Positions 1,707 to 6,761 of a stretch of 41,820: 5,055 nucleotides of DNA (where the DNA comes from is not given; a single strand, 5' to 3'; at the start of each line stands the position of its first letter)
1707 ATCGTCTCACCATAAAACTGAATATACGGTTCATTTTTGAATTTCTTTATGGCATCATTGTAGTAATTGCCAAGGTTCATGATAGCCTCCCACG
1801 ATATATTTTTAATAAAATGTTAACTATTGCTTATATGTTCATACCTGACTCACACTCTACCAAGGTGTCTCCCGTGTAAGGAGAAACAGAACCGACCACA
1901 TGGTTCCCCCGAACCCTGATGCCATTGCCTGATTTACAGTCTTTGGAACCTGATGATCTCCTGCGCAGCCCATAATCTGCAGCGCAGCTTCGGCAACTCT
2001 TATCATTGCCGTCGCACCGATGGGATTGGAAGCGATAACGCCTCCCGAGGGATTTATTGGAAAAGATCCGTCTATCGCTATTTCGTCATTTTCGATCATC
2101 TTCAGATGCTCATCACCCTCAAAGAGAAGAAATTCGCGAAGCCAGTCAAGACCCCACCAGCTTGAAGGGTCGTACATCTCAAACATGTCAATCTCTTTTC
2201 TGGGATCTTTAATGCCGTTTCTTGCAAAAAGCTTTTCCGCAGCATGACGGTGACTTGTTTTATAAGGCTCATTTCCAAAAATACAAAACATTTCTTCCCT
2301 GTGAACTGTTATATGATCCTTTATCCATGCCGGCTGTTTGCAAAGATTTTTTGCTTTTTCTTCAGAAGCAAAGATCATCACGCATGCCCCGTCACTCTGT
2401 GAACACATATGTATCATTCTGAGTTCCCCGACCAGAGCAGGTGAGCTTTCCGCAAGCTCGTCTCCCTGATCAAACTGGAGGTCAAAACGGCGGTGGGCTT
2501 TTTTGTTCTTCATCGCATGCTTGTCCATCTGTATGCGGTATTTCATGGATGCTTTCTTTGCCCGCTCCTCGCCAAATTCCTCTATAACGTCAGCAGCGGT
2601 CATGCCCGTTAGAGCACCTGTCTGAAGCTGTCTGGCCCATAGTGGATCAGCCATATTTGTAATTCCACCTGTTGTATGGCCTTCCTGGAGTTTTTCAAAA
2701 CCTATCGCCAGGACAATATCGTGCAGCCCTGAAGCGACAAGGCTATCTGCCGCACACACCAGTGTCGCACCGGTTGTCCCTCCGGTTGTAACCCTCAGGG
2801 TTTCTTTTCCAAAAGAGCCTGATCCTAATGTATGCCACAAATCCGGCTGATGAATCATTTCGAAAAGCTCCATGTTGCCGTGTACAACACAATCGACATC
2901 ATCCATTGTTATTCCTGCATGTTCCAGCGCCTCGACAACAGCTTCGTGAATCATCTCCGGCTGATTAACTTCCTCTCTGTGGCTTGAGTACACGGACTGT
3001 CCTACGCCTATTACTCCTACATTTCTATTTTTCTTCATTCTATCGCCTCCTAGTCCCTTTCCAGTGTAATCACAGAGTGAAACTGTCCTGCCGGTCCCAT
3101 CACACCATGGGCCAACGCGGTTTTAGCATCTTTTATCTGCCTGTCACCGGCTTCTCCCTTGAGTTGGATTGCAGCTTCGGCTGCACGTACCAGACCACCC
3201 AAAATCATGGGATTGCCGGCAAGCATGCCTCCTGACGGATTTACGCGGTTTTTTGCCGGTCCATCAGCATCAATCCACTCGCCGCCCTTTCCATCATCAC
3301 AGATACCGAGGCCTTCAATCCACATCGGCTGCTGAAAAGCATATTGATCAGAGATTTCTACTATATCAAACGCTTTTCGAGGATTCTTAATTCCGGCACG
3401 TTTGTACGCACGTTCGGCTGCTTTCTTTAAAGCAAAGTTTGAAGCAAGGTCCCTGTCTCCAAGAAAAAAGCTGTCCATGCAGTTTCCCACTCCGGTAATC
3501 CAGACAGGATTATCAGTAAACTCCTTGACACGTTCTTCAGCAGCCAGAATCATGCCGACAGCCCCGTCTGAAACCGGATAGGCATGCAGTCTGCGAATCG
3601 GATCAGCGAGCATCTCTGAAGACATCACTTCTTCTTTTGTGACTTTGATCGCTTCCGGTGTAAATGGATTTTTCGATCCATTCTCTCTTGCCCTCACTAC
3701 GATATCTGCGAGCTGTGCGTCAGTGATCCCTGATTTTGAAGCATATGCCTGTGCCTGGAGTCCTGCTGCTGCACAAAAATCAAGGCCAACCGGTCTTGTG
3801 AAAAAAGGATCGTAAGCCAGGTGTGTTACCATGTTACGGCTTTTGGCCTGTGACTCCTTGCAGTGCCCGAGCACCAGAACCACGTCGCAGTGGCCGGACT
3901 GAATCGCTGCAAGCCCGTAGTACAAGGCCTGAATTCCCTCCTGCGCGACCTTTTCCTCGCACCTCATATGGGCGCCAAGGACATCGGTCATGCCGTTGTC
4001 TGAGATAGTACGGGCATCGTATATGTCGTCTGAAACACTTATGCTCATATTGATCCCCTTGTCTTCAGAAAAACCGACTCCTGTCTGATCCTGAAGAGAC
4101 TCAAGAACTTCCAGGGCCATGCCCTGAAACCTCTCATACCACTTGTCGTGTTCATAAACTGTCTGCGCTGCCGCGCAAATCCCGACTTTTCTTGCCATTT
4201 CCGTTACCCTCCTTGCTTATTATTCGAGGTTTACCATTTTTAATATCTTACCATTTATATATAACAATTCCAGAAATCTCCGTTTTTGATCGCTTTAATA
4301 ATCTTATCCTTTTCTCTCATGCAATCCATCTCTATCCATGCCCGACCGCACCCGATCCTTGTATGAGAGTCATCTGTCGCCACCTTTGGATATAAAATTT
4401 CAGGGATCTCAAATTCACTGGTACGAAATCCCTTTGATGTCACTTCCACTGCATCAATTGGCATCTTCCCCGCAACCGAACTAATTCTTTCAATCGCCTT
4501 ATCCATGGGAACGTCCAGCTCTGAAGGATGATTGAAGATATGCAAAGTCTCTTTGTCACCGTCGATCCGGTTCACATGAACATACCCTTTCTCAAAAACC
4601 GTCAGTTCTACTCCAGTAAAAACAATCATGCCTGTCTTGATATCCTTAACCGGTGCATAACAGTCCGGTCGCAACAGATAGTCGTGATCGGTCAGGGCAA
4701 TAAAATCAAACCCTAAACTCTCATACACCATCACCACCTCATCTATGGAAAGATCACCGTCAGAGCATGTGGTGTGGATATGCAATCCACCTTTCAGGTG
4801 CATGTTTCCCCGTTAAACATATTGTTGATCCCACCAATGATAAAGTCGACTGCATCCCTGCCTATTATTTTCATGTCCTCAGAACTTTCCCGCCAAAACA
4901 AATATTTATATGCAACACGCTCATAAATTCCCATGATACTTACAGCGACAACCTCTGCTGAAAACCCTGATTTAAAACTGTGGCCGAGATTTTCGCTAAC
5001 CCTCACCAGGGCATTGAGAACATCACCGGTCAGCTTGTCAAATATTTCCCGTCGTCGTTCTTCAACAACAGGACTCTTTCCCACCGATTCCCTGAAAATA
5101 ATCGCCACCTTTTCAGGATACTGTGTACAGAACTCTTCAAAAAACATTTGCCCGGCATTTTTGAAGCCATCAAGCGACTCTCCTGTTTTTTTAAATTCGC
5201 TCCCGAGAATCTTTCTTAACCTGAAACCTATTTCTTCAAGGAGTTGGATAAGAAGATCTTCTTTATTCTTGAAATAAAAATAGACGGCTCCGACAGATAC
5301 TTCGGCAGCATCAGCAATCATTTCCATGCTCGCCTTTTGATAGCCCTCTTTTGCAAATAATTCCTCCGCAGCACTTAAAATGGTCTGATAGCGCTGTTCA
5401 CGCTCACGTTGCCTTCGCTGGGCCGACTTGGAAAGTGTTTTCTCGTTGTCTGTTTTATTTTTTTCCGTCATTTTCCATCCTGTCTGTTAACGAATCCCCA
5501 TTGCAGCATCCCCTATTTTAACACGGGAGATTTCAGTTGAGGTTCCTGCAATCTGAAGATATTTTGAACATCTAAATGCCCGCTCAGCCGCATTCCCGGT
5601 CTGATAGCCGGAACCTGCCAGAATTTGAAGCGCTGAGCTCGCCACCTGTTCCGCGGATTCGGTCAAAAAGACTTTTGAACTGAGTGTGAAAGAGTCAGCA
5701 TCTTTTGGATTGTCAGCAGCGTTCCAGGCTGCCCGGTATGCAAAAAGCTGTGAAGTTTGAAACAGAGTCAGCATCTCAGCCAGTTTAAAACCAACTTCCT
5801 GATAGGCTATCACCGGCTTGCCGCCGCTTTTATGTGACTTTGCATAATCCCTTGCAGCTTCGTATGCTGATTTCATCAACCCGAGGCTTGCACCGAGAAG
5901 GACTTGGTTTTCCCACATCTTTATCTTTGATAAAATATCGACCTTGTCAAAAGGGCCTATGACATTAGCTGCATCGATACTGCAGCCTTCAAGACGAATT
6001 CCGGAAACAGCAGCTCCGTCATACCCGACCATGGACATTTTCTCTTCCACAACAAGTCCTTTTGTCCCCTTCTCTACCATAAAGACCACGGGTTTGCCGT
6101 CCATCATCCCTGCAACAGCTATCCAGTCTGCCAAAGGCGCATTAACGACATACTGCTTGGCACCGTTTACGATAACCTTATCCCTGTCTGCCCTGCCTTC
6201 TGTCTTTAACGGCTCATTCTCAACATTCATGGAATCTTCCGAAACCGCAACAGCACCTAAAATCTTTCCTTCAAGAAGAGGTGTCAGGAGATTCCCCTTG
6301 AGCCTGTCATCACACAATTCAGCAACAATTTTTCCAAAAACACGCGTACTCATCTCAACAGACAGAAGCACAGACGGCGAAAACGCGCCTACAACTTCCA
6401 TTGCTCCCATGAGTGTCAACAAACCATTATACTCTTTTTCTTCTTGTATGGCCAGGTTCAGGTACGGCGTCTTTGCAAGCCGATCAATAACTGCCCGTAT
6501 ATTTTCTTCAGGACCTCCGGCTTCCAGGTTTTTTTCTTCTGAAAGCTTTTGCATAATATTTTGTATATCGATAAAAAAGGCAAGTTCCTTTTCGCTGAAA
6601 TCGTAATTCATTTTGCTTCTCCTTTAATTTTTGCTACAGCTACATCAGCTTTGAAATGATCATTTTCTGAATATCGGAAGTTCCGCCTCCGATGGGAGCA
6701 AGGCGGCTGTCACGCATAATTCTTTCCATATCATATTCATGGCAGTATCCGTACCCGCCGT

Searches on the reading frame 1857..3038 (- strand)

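Call 53: search_protein_families(library=pfam, proteins=[window:1857-3038:-])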
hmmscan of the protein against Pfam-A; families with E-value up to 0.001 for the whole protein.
window:1857-3038:- (393 aa): 2 families
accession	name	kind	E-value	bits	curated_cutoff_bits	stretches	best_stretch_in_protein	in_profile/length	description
PF22691.2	Thiolase_C_1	-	8.9e-22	77.8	28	1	260-383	17-137/144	Thiolase C-terminal domain-like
PF00108.29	Thiolase_N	-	3e-06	27.2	26.4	1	20-178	17-180/260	Thiolase, N-terminal domain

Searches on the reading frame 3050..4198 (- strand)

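Call 53: search_protein_families(library=pfam, proteins=[window:3050-4198:-])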
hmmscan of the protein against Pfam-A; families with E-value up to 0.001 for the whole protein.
window:3050-4198:- (382 aa): 2 families
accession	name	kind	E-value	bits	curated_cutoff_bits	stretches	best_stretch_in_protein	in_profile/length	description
PF22691.2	Thiolase_C_1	-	1.5e-22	80.3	28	1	249-377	13-140/144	Thiolase C-terminal domain-like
PF00108.29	Thiolase_N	-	4.2e-05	23.5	26.4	1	83-221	83-259/260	Thiolase, N-terminal domain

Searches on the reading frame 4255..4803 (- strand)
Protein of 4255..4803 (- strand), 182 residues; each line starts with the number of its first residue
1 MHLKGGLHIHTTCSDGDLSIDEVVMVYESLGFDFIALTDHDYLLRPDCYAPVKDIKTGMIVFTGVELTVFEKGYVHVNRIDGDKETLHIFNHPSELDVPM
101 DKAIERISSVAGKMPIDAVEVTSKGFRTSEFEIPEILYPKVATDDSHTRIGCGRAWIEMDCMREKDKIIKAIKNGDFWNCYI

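Call 53: search_protein_families(library=pfam, proteins=[window:4255-4803:-])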
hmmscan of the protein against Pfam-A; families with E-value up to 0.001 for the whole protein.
window:4255-4803:- (182 aa): 1 family
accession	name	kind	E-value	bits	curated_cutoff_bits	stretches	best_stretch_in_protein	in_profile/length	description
PF02811.25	PHP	-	8.3e-07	29.9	26.4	1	7-71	2-67/164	PHP domain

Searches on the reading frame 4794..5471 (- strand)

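Call 53: search_protein_families(library=pfam, proteins=[window:4794-5471:-])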
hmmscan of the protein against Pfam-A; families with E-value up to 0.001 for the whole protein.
window:4794-5471:- (225 aa): 1 family
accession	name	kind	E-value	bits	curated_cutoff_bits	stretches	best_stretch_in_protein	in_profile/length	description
PF00440.29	TetR_N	-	6.1e-18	64.8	24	1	31-76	1-46/47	Bacterial regulatory proteins, tetR family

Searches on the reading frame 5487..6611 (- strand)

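Call 8: search_protein_families(library=pfam, proteins=[window:5487-6611:-])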
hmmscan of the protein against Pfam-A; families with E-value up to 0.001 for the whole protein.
window:5487-6611:- (374 aa): 3 families
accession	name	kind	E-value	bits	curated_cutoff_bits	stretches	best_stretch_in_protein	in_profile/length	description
PF00441.29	Acyl-CoA_dh_1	-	9.5e-24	84.7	22.4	1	238-369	18-148/150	Acyl-CoA dehydrogenase, C-terminal domain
PF02770.24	Acyl-CoA_dh_M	-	2.1e-10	41.1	33.3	1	120-209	1-96/97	Acyl-CoA dehydrogenase, middle domain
PF08028.16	Acyl-CoA_dh_2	-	3.3e-05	24.6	22.7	1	241-347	6-121/134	Acyl-CoA dehydrogenase, C-terminal domain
